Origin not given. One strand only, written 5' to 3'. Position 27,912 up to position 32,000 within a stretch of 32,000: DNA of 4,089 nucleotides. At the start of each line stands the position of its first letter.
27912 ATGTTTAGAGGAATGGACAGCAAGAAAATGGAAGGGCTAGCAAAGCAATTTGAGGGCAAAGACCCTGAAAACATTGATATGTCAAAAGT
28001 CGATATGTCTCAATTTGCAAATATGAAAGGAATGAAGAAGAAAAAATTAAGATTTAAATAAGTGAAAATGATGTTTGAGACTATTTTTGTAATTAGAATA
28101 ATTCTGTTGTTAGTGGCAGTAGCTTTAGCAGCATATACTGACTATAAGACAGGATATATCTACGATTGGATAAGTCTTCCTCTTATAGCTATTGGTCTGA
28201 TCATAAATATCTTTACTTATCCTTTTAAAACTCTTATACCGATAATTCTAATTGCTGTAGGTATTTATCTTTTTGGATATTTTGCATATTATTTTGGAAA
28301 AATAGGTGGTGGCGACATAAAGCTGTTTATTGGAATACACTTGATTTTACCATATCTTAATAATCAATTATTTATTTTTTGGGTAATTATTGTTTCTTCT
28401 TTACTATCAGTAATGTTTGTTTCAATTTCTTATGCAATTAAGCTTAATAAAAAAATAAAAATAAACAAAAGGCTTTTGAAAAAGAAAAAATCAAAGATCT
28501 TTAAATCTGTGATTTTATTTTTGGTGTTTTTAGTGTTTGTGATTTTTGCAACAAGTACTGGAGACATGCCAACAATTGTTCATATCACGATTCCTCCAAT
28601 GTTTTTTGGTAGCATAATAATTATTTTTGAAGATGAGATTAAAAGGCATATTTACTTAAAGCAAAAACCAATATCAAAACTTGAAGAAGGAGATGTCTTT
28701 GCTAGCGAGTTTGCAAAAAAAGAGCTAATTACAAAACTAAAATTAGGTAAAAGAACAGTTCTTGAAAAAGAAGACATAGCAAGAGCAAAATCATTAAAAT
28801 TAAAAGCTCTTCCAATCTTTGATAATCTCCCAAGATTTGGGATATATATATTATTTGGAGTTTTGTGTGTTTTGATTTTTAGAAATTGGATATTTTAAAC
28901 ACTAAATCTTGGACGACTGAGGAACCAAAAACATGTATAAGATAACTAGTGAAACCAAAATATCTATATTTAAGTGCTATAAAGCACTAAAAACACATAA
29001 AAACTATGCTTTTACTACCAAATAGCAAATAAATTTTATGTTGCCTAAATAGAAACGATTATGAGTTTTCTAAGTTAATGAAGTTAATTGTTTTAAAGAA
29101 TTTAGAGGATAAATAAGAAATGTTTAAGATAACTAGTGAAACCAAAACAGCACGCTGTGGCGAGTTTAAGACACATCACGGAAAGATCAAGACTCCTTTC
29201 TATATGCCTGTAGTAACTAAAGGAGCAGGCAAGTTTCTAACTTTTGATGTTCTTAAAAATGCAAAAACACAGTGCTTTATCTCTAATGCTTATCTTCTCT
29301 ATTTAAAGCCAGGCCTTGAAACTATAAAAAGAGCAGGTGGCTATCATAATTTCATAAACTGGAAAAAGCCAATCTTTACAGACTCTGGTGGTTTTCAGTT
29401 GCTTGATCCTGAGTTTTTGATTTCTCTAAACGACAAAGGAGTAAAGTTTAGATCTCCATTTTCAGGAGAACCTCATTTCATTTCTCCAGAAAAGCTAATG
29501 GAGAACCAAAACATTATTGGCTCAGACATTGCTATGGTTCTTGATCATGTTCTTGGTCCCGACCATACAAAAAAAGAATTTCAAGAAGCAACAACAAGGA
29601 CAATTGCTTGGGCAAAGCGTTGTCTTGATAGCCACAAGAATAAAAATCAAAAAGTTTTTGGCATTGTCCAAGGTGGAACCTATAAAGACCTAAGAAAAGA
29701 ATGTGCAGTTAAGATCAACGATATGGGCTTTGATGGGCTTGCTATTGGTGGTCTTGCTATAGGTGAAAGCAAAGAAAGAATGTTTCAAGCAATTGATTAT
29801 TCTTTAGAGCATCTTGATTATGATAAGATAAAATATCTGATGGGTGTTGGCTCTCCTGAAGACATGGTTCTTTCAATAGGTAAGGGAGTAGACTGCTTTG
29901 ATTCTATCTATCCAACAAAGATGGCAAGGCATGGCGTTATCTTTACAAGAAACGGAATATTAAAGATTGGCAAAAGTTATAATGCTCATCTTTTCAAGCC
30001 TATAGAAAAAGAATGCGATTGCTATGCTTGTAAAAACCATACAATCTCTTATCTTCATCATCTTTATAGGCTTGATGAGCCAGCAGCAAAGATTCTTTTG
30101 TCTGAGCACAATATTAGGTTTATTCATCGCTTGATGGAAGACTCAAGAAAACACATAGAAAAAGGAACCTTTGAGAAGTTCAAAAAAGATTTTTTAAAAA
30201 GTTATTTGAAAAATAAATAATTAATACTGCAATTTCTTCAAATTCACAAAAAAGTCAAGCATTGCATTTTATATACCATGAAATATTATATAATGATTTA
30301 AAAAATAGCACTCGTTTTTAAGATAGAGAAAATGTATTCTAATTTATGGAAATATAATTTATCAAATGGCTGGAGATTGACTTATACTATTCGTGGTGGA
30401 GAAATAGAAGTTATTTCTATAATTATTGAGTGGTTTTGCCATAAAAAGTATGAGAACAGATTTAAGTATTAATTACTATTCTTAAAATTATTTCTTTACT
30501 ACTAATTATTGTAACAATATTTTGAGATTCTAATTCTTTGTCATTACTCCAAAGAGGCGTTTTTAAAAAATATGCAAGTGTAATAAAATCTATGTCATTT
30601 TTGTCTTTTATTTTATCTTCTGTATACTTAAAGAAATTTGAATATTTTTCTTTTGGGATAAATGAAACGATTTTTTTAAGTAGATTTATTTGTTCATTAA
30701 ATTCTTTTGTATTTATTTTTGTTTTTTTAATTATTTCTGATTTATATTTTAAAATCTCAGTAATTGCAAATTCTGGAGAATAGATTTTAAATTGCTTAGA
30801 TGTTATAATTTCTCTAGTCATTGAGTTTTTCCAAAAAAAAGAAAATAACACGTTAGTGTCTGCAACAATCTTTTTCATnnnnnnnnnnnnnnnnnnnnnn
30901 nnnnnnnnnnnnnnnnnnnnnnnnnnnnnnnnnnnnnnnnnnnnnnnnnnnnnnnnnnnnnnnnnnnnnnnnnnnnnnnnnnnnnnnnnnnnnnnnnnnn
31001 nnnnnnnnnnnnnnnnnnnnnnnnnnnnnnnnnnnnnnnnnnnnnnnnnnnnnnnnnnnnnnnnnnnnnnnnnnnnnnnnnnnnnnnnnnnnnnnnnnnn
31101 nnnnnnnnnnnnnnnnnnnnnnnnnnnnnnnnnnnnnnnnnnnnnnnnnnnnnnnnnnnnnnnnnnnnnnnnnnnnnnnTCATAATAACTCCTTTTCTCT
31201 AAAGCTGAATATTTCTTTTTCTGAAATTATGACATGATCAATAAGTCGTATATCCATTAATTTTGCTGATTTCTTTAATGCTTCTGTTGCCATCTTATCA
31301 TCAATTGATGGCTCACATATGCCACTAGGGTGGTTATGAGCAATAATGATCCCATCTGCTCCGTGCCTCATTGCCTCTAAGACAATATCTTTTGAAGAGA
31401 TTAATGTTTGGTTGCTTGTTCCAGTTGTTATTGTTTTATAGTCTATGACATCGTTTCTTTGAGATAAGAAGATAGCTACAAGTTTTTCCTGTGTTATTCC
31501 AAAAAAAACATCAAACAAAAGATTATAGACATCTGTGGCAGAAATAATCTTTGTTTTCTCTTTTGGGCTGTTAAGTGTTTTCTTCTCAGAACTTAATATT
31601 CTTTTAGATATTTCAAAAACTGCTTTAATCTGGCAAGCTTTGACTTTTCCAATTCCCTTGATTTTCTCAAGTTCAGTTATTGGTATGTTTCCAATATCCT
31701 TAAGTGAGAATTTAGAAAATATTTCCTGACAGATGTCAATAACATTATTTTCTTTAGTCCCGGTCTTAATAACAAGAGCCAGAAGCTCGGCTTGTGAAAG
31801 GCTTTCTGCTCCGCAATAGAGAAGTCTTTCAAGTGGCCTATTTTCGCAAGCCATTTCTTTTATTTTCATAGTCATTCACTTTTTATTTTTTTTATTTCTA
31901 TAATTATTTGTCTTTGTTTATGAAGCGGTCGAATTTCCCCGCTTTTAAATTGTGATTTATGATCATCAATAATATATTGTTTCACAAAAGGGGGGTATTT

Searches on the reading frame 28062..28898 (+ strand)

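Call 18: search_protein_families(library=pfam, proteins=[window:28062-28898:+], max_evalue=0.001)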
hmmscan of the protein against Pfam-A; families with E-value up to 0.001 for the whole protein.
window:28062-28898:+ (278 aa): 1 family
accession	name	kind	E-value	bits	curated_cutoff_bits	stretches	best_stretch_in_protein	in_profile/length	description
PF01478.23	Peptidase_A24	-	2.2e-12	47.8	26.5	1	14-115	1-102/104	Type IV leader peptidase family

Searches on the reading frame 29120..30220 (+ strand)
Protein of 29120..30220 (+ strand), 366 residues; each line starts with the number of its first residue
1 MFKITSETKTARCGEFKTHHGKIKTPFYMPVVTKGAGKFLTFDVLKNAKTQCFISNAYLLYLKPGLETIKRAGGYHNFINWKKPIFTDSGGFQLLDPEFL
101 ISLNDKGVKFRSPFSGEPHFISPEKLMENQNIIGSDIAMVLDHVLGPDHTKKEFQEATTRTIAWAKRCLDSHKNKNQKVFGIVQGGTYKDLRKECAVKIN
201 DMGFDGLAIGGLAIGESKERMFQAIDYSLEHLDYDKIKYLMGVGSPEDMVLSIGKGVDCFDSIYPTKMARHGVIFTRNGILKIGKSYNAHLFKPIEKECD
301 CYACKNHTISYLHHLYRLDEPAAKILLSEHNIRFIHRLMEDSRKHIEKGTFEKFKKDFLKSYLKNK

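Call 18: search_protein_families(library=pfam, proteins=[window:29120-30220:+], max_evalue=0.001)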
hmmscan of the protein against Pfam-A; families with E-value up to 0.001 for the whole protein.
window:29120-30220:+ (366 aa): 1 family
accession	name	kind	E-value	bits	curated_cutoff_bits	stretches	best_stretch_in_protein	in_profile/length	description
PF01702.25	TGT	-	1.5e-131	439.2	26.3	1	11-362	3-355/357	Queuine tRNA-ribosyltransferase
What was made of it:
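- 29120..30220 (+): TGT (archaeosine/queuine tRNA-ribosyltransferase), functional copy. PF01702 at 1.5e-131 (call 18).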

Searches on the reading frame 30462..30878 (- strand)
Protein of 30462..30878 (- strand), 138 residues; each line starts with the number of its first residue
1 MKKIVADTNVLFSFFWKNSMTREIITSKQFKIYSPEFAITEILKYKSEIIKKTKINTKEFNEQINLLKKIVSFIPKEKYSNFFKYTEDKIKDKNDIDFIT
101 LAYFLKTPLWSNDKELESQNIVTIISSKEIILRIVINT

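Call 18: search_protein_families(library=pfam, proteins=[window:30462-30878:-], max_evalue=0.001)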
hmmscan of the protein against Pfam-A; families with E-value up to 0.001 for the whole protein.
window:30462-30878:- (138 aa): 1 family
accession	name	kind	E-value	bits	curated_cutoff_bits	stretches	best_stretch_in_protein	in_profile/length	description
PF10130.15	PIN_2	-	1.2e-19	71.3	22.4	1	5-116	1-115/133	PIN domain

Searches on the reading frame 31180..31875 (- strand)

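Call 18: search_protein_families(library=pfam, proteins=[window:31180-31875:-], max_evalue=0.001)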
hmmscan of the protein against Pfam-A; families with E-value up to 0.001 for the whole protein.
window:31180-31875:- (231 aa): 2 families
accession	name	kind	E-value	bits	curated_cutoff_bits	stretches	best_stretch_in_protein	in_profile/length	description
PF04002.20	RadC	-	1.5e-35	122.2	22.1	1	112-229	3-120/121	RadC-like JAB domain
PF20582.4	UPF0758_N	-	1.6e-23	83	27.1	1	5-81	1-77/77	UPF0758 N-terminal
